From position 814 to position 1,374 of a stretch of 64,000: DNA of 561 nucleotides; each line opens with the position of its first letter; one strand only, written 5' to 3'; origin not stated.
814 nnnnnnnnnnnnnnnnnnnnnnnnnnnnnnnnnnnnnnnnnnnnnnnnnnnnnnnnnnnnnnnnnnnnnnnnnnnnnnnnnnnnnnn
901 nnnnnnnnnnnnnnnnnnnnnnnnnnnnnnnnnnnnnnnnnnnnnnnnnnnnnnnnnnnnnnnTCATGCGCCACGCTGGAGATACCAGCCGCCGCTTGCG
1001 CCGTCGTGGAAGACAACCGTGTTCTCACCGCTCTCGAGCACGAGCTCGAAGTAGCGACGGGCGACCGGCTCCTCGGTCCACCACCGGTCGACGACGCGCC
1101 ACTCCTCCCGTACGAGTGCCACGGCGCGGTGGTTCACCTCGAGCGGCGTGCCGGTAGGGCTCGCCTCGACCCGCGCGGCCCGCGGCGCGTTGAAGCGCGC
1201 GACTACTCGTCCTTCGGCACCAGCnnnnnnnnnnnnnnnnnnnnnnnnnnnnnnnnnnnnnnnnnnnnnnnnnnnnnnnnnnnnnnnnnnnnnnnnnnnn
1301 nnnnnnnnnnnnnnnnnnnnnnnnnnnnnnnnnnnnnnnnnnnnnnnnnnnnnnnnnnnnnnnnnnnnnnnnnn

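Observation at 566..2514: Promoter with two LexA boxes drives an unusual operon: imuB-like, DUF6504-like and GyrI-like genes, without imuA or dnaE2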

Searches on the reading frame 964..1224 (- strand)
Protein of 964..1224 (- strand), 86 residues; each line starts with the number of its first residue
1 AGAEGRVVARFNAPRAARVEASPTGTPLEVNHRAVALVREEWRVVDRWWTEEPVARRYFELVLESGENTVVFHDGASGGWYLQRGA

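Call 11: search_protein_families(library=pfam, proteins=[window:964-1212:-], max_evalue=10)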
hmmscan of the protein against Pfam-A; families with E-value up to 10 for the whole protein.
window:964-1212:- (82 aa): 0 families

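Call 22: search_protein_representatives(protein=window:964-1224:-)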
Query: 86 residues. Proteins with E-value up to 0.001 (for the whole library): 826; up to 1e-10: 145; up to 1e-30: 0. The best 150 are listed.
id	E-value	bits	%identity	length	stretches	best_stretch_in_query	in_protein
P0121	2.7e-28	113.6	65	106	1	5-85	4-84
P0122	3.4e-28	113.3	64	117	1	2-84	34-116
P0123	1.7e-27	111.0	66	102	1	9-84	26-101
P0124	2.7e-27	110.4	65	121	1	7-84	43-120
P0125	1.8e-26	107.8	66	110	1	9-85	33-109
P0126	2.0e-26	107.7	64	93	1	6-85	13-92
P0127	9.7e-26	105.5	62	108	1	7-86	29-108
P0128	9.4e-25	102.3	70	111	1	6-75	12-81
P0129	1.5e-24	101.6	69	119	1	9-76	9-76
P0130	5.3e-24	99.9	62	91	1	5-85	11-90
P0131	7.3e-24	99.5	73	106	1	1-64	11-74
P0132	5.6e-23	96.6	61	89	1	14-84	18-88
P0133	2.2e-22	94.7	61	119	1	9-83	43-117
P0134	2.4e-22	94.6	66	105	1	22-86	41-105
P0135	4.3e-22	93.8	72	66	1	25-85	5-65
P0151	3.3e-17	78.2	51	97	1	10-85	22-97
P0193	4.8e-14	68.1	49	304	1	3-84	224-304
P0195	6.5e-14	67.7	70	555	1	9-61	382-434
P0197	7.4e-14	67.5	58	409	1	15-86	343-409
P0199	8.5e-14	67.3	43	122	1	6-86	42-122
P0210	3.8e-13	65.2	41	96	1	11-84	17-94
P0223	1.7e-12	63.1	82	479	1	30-68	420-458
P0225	2.2e-12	62.7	42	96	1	12-84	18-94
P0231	5.3e-12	61.6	39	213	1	9-84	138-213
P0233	6.3e-12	61.3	42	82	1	8-81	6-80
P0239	1.2e-11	60.4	49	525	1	12-83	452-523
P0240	1.4e-11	60.3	49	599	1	5-84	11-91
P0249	2.4e-11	59.5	43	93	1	13-84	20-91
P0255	3.7e-11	58.9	39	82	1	10-83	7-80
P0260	4.7e-11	58.5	38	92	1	10-83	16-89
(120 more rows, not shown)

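Call 23: search_protein_families(library=pfam, proteins=[P0239, P0195, P0197, P0223, P0240, P0193, P0231, P0210, P0255, P0260], max_evalue=0.01)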
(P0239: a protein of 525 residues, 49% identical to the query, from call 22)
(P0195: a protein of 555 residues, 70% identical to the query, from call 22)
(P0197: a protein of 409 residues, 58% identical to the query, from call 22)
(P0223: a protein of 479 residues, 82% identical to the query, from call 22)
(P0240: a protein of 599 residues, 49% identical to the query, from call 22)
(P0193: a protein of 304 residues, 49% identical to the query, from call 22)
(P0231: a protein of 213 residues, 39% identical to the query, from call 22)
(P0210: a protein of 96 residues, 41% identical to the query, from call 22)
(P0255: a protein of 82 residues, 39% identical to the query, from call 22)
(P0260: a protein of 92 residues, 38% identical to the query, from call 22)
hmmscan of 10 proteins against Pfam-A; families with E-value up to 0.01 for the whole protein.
P0239 (525 aa): 2 families
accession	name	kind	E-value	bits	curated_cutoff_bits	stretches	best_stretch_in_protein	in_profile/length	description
PF00817.25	IMS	-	1.3e-08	35.4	23.2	1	55-183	17-147/148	impB/mucB/samB family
PF11799.13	IMS_C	-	0.00015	22.6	20.7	1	297-383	18-105/109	impB/mucB/samB family C-terminal domain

P0195 (555 aa): 0 families

P0197 (409 aa): 0 families

P0223 (479 aa): 0 families

P0240 (599 aa): 0 families

P0193 (304 aa): 0 families

P0231 (213 aa): 0 families

P0210 (96 aa): 0 families

P0255 (82 aa): 0 families

P0260 (92 aa): 0 families

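Call 31: find_related_loci(query=A3, collection=genome_contigs, flank=10000)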
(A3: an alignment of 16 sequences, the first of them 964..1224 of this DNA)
Query A3 (86 aa) in genome_contigs; peptide patterns used: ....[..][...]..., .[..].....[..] (x = any residue, [..] = any of these).
600 stretches matched a pattern (row limit reached: there are more); 562 encode a relative of the query (tblastn E <= 1e-3); the best 80 are kept; 80 distinct loci.
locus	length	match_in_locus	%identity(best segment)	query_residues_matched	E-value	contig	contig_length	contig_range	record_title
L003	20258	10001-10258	90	1-86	2e-48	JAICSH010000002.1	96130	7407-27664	MAG: Thermoleophilia bacterium isolate GZL_HYHR_2_bin.44 k141_4875632_length_96130_cov_20.2434, whole genome shotgun seq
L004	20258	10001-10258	91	1-86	5e-48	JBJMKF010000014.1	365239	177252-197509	MAG: Gaiellaceae bacterium isolate H2_16_all_fractions_metab_63_69_71 k255_5745932, whole genome shotgun sequence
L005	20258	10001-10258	91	1-86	5e-48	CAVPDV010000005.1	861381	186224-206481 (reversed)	MAG: uncultured Actinomycetes bacterium isolate MFD00008.bin.2.49 genome assembly, contig: contig_7987, whole genome sho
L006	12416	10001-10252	94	3-86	4e-48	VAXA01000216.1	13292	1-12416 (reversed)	MAG: Actinobacteria bacterium isolate AC_20 14_0903_13_30cm_scaffold_4536544, whole genome shotgun sequence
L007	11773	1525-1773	89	4-86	6e-47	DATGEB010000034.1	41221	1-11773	MAG TPA_asm: Gaiellaceae bacterium isolate SMAG_U9691 k141_382299, whole genome shotgun sequence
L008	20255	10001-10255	88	1-85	1e-46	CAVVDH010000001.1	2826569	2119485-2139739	MAG: uncultured Actinomycetes bacterium isolate MFD02416.bin.2.67 genome assembly, contig: contig_16548, whole genome sh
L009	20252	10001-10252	90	3-86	7e-47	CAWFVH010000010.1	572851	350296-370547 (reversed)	MAG: uncultured Actinomycetes bacterium isolate MFD04967.bin.2.146 genome assembly, contig: contig_43252, whole genome s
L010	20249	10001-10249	90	4-86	9e-47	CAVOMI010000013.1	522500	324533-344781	MAG: uncultured Actinomycetes bacterium isolate MFD00008.bin.2.45 genome assembly, contig: contig_7984, whole genome sho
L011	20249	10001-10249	90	3-85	5e-47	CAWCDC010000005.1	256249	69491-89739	MAG: uncultured Actinomycetes bacterium isolate MFD05502.bin.2.84 genome assembly, contig: contig_26583, whole genome sh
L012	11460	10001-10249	89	4-86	1e-46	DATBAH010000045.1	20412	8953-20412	MAG TPA_asm: Gaiellaceae bacterium isolate SMAG_U5726 k141_1411855, whole genome shotgun sequence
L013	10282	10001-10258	88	1-86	2e-46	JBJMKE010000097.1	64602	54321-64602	MAG: Gaiellaceae bacterium isolate H1_18_all_fractions_metab_conc_71_71_26 k255_7322942, whole genome shotgun sequence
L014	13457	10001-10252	92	3-86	2e-46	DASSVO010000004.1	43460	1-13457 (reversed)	MAG TPA_asm: Gaiellaceae bacterium isolate SMAG_U598 k141_198635, whole genome shotgun sequence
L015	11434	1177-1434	88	1-86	2e-46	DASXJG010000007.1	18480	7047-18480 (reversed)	MAG TPA_asm: Gaiellaceae bacterium isolate SMAG_U5242 k141_4914091, whole genome shotgun sequence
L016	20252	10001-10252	88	3-86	4e-46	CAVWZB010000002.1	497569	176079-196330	MAG: uncultured Actinomycetes bacterium isolate MFD04967.bin.2.153 genome assembly, contig: contig_11601, whole genome s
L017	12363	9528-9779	90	3-86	5e-46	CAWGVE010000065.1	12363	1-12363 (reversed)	MAG: uncultured Actinomycetes bacterium isolate MFD08669.bin.3.247 genome assembly, contig: contig_97367, whole genome s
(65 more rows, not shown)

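Call 45: search_dna_similar(query=window:964-1224:-, collection=plasmids, mode=protein, max_evalue=0.01, max_rows=30)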
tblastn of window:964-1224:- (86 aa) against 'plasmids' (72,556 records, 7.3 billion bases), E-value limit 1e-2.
No match.

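Call 46: search_dna_similar(query=P0239, collection=plasmids, mode=protein, max_evalue=0.00001, max_rows=25)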
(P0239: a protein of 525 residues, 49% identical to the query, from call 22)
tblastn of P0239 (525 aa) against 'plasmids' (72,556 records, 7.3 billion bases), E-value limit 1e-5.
No match.
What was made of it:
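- Tried and rejected: tblastn of ORF2, and of a fused homologue, against plasmids gave no match (calls 45, 46).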

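Call 47: list_cluster_members(proteins=[P0239, P0195, P0223, P0197, P0240, P0106, P0013, P0098, P0120, P0005])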
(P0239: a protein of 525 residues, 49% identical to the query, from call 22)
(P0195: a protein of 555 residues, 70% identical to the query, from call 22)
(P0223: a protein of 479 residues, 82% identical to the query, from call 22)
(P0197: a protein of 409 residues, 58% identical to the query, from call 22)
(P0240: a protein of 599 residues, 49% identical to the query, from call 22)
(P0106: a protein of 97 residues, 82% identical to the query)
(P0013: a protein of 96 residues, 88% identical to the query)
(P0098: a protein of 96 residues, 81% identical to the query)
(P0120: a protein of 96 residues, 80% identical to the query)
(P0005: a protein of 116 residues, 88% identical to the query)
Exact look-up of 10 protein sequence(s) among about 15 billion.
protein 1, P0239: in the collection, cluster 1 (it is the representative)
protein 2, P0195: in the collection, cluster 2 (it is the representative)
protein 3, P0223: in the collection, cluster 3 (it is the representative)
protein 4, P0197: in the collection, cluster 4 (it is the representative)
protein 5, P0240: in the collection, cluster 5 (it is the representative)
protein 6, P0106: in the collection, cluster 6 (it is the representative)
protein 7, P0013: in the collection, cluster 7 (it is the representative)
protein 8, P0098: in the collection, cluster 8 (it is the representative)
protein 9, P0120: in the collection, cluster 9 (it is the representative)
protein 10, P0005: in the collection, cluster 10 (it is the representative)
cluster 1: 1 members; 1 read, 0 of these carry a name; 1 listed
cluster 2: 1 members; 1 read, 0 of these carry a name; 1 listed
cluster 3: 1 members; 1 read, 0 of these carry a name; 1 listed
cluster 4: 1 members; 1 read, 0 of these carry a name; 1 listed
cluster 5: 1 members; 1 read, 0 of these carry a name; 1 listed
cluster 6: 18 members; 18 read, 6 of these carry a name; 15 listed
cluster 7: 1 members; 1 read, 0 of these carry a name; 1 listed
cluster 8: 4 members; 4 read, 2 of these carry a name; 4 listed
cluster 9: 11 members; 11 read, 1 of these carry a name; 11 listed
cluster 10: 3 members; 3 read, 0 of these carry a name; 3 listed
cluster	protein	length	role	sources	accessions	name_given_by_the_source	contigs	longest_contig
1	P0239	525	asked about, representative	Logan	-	-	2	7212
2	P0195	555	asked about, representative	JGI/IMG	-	-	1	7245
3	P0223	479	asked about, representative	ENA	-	-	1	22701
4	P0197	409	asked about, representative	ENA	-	-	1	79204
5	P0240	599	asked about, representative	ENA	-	-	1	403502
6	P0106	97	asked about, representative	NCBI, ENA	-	-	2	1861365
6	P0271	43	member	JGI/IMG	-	hypothetical protein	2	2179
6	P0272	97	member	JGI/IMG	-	hypothetical protein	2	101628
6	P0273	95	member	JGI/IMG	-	hypothetical protein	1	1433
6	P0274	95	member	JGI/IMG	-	hypothetical protein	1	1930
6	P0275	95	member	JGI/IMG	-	hypothetical protein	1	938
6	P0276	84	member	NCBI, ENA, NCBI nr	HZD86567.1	MAG TPA: hypothetical protein VE088_01015 [Gaiellaceae bacterium] | hypothetical protein [Gaiellaceae bacterium]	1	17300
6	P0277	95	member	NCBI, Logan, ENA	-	-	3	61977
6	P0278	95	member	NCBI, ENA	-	-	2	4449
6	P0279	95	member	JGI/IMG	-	-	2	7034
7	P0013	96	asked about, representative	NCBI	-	-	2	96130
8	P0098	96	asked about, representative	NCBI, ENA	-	-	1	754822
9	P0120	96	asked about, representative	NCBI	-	-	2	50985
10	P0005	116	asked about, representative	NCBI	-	-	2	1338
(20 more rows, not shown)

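Call 61: predict_structure(alignment_id=A2)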
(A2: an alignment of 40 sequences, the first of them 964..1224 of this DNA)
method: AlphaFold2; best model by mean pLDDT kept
length: 86 residues; sequences in the alignment: 40
mean_pLDDT: 87.7   pTM: 0.74
mean pLDDT of the five models: 87.7, 86.6, 85.9, 85.8, 85.2
residues with pLDDT >= 90: 59; 70-90: 14; 50-70: 9; < 50: 4
segments of 3 or more residues with pLDDT < 50: none
pLDDT, mean of each block of 10 residues (from residue 1): 53 90 98 98 85 90 97 95 80
secondary structure, 60 per line:
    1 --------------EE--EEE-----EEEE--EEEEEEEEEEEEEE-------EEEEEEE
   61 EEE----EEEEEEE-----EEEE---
elements in order: E19-21 E27-30 E33-46 E54-63 E68-74 E80-83

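Call 65: fold_search(model_id=the predicted structure, library=pdb)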
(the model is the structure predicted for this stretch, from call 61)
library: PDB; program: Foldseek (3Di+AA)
matches with E <= 10: 268; with E <= 0.001: 0
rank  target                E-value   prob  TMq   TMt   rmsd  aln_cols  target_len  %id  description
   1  7jil_q                1.2e+00  0.30  0.29  0.22   8.7        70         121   11  70S ribosome Flavobacterium johnsoniae (released 2020-12-02)
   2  1fjg_L                2.2e+00  0.09  0.23  0.18   9.3        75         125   16  STRUCTURE OF THE THERMUS THERMOPHILUS 30S RIBOSOMAL SUBUNIT IN COMPLEX WITH THE ANTIBIOTICS STREPTOMYCIN, SPECTINOMYCI (released 2000-09-25)
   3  3hpz_A                2.4e+00  0.57  0.36  0.06   3.4        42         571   12  Crystal structure of Mycobacterium tuberculosis LeuA complexed with bromopyruvate (released 2010-05-19)
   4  7mjb_A                2.4e+00  0.14  0.33  0.20  10.3        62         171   16  Crystal Structure of Nanoluc Luciferase Mutant R164Q (released 2021-05-05)
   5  3j0d_I                2.4e+00  0.10  0.27  0.20   9.7       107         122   12  Models for the T. thermophilus ribosome recycling factor bound to the E. coli post-termination complex (released 2012-04-25)
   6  7ooc_K                2.5e+00  0.10  0.29  0.21  11.2       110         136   12  Mycoplasma pneumoniae 30S subunit of ribosomes in chloramphenicol-treated cells (released 2022-05-25)
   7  9hqv_Bh               2.5e+00  0.08  0.21  0.11   9.3        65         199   14  Cryo-EM structure of the small subunit of the mitochondrial ribosome from Toxoplasma gondii (released 2025-06-11)
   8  1sr9_A                2.7e+00  0.13  0.33  0.07   9.5       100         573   10  Crystal Structure of LeuA from Mycobacterium tuberculosis (released 2004-05-18)
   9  6spe_l                2.7e+00  0.10  0.29  0.22   9.7       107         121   10  Pseudomonas aeruginosa 30s ribosome from a clinical isolate (released 2019-10-16)
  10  5w1n_A                2.7e+00  0.08  0.27  0.12  14.4       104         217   12  Crystal structure of the human astrovirus 2 Oxford serotype capsid protein spike at 1.35-A resolution (released 2017-11-08)
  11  1zn1_L                2.7e+00  0.07  0.20  0.19   9.2        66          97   12  Coordinates of RRF fitted into Cryo-EM map of the 70S post-termination complex (released 2005-06-14)
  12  3blz_F                2.7e+00  0.06  0.24  0.18  11.6        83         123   11  Crystal structure of a ntf2-like protein of unknown function (sbal_0622) from shewanella baltica os155 at 1.75 A resol (released 2007-12-25)
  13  5aj3_L                2.7e+00  0.05  0.21  0.18  13.8       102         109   11  Structure of the small subunit of the mammalian mitoribosome (released 2015-04-22)
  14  3dfy_H                2.8e+00  0.14  0.25  0.09   4.3        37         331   22  Crystal structure of apo dipeptide epimerase from Thermotoga maritima (released 2008-11-25)
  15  9cbn_C                2.8e+00  0.09  0.30  0.14  15.8       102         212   15  HAstV1 spike in complex with neutralizing Fabs 3H4 and 3B4 (released 2024-12-25)
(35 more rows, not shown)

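Call 90: search_protein_families(library=pfam, proteins=[P0151, P0199, P0225, P0233, P0249], max_evalue=1)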
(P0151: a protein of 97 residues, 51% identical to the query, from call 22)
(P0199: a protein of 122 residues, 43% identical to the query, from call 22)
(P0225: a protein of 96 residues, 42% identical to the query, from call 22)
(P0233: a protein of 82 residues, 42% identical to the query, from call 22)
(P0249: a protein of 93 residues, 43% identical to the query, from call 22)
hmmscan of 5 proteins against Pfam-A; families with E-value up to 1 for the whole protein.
P0151 (97 aa): 0 families

P0199 (122 aa): 0 families

P0225 (96 aa): 0 families

P0233 (82 aa): 1 family
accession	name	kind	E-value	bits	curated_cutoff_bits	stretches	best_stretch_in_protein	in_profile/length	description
PF12549.13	TOH_N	-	0.15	12.2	21.1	1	31-38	12-19/25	Tyrosine hydroxylase N terminal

P0249 (93 aa): 0 families
